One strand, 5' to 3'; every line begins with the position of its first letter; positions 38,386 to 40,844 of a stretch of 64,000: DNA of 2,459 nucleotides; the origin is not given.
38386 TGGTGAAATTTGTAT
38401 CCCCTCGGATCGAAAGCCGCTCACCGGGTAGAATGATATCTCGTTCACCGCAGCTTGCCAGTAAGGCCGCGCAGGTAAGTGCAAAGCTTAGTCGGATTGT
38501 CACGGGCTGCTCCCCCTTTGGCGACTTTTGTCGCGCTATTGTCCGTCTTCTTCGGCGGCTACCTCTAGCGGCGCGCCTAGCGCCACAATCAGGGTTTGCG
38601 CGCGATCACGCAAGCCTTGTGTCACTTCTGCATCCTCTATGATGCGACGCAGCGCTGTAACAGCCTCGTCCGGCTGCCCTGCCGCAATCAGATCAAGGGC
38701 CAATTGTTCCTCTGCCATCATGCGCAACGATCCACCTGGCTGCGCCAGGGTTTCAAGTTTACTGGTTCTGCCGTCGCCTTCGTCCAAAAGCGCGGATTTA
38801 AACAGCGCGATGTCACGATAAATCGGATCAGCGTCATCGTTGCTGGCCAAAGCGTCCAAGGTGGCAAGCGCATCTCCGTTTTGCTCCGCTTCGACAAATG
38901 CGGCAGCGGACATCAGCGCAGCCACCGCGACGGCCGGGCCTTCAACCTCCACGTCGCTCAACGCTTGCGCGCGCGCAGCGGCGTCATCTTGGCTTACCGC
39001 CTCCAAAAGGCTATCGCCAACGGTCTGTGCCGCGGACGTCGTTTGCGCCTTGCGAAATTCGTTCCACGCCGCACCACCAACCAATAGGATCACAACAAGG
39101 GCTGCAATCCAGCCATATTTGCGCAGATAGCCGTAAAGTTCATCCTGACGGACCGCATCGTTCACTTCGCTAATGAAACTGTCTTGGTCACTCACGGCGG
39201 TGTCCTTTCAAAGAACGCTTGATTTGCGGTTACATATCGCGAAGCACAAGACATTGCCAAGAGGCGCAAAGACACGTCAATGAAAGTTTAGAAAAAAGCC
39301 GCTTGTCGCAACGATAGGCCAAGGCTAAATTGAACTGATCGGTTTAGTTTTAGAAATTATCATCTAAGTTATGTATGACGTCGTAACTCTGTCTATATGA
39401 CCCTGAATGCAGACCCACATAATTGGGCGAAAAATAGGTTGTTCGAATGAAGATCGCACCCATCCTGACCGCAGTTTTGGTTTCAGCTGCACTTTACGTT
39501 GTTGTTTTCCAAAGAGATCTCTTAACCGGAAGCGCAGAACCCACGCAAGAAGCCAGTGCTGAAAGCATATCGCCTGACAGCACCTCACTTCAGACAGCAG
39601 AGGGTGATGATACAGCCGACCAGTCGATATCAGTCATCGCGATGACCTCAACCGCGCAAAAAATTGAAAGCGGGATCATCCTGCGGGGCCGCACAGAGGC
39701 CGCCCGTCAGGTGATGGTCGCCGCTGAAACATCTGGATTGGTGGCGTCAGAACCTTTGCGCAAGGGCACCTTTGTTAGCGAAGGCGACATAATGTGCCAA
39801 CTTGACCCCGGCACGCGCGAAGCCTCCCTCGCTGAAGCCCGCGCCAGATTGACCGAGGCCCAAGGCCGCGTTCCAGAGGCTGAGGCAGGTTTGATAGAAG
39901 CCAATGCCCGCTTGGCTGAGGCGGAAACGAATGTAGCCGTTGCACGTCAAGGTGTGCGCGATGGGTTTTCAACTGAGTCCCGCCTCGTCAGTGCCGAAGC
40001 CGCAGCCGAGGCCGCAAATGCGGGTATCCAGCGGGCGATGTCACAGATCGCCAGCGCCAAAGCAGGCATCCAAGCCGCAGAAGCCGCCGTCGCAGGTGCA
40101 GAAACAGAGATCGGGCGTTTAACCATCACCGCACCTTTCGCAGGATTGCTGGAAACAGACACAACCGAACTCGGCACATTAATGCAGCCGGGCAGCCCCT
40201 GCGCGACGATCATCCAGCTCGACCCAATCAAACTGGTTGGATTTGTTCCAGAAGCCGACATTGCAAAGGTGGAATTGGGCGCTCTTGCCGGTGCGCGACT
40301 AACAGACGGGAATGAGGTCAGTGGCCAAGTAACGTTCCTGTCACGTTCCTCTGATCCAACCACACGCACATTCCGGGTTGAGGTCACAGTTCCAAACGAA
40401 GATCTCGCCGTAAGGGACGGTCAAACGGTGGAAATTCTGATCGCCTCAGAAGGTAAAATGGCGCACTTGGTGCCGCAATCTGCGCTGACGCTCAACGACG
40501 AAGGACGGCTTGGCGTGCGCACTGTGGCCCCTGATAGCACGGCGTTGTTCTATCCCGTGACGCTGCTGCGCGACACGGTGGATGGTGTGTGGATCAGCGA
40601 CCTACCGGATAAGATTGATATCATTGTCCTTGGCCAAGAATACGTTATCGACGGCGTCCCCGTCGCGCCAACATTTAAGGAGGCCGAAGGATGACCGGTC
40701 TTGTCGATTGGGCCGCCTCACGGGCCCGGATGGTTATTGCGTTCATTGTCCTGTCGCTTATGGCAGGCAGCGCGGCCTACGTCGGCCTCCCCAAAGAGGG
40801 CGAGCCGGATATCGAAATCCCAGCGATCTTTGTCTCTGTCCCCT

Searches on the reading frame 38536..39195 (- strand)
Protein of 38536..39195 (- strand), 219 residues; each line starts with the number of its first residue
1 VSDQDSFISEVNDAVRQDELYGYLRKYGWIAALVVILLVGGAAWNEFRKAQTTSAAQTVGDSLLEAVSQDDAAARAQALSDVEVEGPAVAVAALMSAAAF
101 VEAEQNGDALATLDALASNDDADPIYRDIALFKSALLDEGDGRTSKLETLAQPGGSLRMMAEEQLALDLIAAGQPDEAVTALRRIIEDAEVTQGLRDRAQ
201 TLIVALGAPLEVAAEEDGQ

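Call 75: search_protein_families(library=pfam, proteins=[window:38536-39195:-], max_evalue=0.00001)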
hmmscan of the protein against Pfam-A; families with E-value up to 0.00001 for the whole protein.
window:38536-39195:- (219 aa): 1 family
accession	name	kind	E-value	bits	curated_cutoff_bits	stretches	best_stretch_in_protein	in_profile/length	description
PF09976.15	TPR_21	-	2.8e-06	27.6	25.5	1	29-131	10-116/193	Tetratricopeptide repeat-like domain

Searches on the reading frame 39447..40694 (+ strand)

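Call 75: search_protein_families(library=pfam, proteins=[window:39447-40694:+], max_evalue=0.00001)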
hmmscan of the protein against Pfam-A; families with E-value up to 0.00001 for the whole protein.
window:39447-40694:+ (415 aa): 2 families
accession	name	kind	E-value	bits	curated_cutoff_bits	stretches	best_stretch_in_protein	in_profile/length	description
PF16576.10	HlyD_D23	-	8.3e-18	64.9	30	1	206-326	89-212/214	Barrel-sandwich domain of CusB or HlyD membrane-fusion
PF13437.12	HlyD_3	-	1.3e-16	61.6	22.2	1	226-322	1-98/106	HlyD family secretion protein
